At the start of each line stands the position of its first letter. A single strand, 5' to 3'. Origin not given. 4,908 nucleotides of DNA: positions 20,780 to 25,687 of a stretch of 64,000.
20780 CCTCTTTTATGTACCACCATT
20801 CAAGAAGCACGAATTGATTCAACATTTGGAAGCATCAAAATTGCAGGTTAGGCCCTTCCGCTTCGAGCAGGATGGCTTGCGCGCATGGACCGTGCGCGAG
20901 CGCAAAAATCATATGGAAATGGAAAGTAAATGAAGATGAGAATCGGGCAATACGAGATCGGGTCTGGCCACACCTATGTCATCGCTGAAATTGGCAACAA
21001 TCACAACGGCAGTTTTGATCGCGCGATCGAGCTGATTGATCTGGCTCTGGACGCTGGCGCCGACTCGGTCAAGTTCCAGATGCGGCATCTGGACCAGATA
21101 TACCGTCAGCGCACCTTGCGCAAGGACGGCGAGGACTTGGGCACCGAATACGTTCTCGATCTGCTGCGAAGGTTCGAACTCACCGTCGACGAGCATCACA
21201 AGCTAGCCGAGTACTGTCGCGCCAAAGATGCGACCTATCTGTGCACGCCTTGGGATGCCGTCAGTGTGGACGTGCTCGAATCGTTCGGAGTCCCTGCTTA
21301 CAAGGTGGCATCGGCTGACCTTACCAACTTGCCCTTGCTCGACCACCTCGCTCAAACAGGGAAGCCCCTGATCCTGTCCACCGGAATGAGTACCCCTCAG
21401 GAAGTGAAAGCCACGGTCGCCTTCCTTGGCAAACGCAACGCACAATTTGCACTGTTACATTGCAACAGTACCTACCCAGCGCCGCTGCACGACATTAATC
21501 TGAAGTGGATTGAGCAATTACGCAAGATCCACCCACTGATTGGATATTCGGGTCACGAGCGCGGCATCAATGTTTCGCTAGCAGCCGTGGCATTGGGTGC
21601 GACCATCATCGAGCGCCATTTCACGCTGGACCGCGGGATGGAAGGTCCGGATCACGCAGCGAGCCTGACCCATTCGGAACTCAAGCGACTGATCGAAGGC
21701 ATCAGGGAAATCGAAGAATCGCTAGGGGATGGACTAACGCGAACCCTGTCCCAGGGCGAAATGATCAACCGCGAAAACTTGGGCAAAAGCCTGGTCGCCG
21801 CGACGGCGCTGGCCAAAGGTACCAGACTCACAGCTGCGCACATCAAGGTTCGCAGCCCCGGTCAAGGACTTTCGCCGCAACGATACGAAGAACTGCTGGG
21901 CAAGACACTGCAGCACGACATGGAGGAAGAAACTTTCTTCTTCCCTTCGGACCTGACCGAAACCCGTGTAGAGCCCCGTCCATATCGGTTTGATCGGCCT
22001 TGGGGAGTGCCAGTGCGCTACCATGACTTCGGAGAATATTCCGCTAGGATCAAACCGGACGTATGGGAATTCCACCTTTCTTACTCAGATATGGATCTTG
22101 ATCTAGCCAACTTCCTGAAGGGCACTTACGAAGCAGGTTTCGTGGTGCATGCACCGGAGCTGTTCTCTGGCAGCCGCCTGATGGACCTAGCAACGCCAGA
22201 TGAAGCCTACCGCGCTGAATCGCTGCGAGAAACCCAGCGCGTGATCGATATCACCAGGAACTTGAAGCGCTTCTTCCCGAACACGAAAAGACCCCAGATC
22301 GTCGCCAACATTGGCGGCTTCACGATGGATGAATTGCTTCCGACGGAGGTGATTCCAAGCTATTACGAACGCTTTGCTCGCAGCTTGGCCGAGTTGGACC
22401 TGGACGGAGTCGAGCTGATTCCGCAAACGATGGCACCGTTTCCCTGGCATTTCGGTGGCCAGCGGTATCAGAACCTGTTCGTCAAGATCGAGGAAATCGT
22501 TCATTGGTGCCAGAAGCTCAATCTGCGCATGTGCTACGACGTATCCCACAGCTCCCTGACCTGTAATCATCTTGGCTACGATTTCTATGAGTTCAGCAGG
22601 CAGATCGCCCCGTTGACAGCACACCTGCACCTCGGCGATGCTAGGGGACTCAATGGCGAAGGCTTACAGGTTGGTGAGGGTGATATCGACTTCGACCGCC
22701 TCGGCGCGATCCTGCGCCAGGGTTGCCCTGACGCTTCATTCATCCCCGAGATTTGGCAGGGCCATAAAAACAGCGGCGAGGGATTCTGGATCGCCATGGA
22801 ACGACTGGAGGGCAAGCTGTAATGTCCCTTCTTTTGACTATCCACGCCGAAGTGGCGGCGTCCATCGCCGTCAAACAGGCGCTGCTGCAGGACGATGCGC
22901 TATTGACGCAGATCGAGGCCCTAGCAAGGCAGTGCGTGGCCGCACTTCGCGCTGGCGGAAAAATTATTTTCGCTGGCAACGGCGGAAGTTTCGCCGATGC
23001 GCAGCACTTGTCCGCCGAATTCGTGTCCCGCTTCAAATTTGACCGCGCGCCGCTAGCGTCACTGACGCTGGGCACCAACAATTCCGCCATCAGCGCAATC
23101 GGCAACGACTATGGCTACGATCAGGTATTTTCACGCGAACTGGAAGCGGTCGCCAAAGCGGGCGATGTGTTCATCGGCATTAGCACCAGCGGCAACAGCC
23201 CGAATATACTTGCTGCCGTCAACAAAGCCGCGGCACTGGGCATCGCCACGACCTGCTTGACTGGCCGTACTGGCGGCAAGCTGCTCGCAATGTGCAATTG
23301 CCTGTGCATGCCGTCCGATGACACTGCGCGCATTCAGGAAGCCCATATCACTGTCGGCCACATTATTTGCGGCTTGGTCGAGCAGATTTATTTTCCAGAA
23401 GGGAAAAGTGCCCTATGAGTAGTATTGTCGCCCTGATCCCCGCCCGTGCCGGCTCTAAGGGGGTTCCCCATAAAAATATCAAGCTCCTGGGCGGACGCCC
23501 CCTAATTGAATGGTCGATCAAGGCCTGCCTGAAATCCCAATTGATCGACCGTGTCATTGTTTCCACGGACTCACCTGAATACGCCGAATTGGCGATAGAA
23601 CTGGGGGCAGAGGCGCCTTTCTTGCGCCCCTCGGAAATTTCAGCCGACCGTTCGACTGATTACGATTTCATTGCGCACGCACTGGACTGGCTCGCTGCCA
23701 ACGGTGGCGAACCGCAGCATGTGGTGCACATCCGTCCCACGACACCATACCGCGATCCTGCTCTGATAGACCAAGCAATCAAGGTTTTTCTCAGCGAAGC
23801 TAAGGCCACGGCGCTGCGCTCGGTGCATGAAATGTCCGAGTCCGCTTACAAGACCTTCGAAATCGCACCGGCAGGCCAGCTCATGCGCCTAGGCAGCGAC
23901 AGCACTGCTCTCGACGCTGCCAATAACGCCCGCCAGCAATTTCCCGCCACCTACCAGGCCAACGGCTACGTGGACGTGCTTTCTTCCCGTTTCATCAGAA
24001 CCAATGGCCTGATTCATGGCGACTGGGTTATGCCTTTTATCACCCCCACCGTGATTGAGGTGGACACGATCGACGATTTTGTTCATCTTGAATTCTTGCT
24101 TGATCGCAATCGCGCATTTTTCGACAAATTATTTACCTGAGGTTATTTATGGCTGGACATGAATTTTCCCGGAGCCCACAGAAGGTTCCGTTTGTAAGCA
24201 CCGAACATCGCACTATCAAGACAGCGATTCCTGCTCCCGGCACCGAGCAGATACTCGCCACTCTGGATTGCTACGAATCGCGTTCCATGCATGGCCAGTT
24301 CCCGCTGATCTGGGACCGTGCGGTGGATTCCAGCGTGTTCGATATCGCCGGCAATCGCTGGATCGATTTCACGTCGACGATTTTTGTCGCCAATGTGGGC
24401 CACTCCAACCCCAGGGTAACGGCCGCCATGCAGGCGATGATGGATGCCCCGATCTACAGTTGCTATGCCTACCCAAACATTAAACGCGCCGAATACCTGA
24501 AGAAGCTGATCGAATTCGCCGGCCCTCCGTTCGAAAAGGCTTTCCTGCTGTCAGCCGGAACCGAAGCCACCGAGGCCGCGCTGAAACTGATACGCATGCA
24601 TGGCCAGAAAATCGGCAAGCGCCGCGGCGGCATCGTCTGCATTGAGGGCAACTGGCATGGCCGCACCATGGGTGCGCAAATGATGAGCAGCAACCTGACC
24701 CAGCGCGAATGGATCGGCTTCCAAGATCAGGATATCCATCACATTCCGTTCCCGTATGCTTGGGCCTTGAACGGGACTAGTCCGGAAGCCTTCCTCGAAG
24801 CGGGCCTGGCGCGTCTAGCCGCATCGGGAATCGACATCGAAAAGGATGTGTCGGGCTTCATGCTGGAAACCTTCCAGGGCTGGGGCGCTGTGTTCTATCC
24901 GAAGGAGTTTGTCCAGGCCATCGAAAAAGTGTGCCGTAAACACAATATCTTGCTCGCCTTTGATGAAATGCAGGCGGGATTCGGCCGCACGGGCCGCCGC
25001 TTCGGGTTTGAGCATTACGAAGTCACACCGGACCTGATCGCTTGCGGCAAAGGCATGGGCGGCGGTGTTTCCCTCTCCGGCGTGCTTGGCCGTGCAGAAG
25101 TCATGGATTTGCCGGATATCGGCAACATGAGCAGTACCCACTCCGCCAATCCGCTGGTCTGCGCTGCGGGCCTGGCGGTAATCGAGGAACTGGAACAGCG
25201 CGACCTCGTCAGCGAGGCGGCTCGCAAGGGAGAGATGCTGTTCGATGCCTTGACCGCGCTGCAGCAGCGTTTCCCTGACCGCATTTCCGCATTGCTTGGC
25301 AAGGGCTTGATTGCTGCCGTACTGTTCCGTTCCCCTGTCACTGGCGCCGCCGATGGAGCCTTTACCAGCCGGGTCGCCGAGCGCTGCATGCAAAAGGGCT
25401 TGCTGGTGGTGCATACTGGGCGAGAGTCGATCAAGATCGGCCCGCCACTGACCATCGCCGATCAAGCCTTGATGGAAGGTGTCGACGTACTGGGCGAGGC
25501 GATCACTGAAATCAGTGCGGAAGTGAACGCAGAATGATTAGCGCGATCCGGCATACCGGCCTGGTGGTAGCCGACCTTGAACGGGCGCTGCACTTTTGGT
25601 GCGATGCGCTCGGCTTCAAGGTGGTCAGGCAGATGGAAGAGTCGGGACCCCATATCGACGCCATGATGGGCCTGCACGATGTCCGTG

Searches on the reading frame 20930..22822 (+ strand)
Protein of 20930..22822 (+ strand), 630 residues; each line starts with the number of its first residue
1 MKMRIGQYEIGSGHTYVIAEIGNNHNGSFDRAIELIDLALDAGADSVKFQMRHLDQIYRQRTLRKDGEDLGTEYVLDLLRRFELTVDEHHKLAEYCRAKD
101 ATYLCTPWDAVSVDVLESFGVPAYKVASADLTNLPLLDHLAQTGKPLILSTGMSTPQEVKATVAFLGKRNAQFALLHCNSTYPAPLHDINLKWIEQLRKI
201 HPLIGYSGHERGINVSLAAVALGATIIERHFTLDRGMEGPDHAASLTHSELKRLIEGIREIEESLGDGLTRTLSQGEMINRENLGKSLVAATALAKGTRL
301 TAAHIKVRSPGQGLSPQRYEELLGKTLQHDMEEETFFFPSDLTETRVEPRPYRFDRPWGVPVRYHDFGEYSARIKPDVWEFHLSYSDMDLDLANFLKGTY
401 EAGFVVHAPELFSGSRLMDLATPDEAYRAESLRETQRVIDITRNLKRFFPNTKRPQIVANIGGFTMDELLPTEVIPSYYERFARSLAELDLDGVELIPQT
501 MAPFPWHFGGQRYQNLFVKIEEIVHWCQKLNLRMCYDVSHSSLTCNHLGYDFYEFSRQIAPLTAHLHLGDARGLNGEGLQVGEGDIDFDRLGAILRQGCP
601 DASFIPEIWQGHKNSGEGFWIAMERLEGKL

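Call 5: search_protein_families(library=pfam, proteins=[window:20930-22822:+], max_evalue=0.001)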
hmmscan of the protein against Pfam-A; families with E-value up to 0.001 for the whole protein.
window:20930-22822:+ (630 aa): 3 families
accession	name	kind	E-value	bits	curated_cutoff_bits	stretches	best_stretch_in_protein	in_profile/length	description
PF03102.20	NeuB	-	7.6e-85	284.7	22.1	1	35-268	1-239/241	NeuB family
PF01261.30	AP_endonuc_2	-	2e-19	70.7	31.1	1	381-617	21-241/249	Xylose isomerase-like TIM barrel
PF08666.17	SAF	-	3.3e-10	40.8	21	1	287-342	3-62/63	SAF domain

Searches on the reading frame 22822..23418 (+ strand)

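Call 5: search_protein_families(library=pfam, proteins=[window:22822-23418:+], max_evalue=0.001)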
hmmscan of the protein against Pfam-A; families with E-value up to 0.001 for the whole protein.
window:22822-23418:+ (198 aa): 2 families
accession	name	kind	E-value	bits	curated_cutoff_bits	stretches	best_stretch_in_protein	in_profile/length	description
PF13580.11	SIS_2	-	1e-23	84.3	27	1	28-148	18-138/138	SIS domain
PF01380.27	SIS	-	2.6e-06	27.7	25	1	110-169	50-110/131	SIS domain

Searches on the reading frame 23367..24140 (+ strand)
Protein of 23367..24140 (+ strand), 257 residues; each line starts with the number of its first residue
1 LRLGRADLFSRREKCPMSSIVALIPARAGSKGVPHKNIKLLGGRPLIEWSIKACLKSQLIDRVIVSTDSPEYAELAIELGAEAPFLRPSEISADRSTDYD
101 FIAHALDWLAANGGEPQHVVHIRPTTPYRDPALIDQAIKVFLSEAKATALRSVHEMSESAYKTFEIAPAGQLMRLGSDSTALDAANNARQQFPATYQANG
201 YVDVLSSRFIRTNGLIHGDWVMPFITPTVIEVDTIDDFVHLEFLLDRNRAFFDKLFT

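Call 5: search_protein_families(library=pfam, proteins=[window:23367-24140:+], max_evalue=0.001)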
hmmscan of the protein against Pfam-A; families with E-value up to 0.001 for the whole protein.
window:23367-24140:+ (257 aa): 1 family
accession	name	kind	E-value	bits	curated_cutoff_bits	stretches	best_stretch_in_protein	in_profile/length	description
PF02348.25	CTP_transf_3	-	1.2e-22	81.2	22.6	1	21-155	1-121/217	Cytidylyltransferase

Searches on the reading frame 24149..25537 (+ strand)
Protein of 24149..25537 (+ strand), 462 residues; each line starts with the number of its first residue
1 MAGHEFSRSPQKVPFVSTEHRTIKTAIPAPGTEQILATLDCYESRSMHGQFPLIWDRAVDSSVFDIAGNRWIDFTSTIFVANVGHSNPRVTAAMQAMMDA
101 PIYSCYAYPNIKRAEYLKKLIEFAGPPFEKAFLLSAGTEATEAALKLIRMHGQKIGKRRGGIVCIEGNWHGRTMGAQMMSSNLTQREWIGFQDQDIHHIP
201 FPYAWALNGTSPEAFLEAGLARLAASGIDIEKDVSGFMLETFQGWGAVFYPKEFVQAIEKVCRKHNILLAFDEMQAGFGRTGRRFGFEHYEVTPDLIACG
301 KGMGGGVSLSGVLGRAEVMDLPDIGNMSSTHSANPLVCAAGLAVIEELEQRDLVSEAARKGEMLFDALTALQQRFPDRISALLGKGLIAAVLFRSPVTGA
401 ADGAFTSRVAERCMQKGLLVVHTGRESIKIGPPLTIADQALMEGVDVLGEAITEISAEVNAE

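Call 5: search_protein_families(library=pfam, proteins=[window:24149-25537:+], max_evalue=0.001)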
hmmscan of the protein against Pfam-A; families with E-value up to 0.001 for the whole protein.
window:24149-25537:+ (462 aa): 1 family
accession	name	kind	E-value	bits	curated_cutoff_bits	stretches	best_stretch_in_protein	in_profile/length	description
PF00202.27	Aminotran_3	-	3.2e-86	290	30.5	1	48-452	6-403/403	Aminotransferase class-III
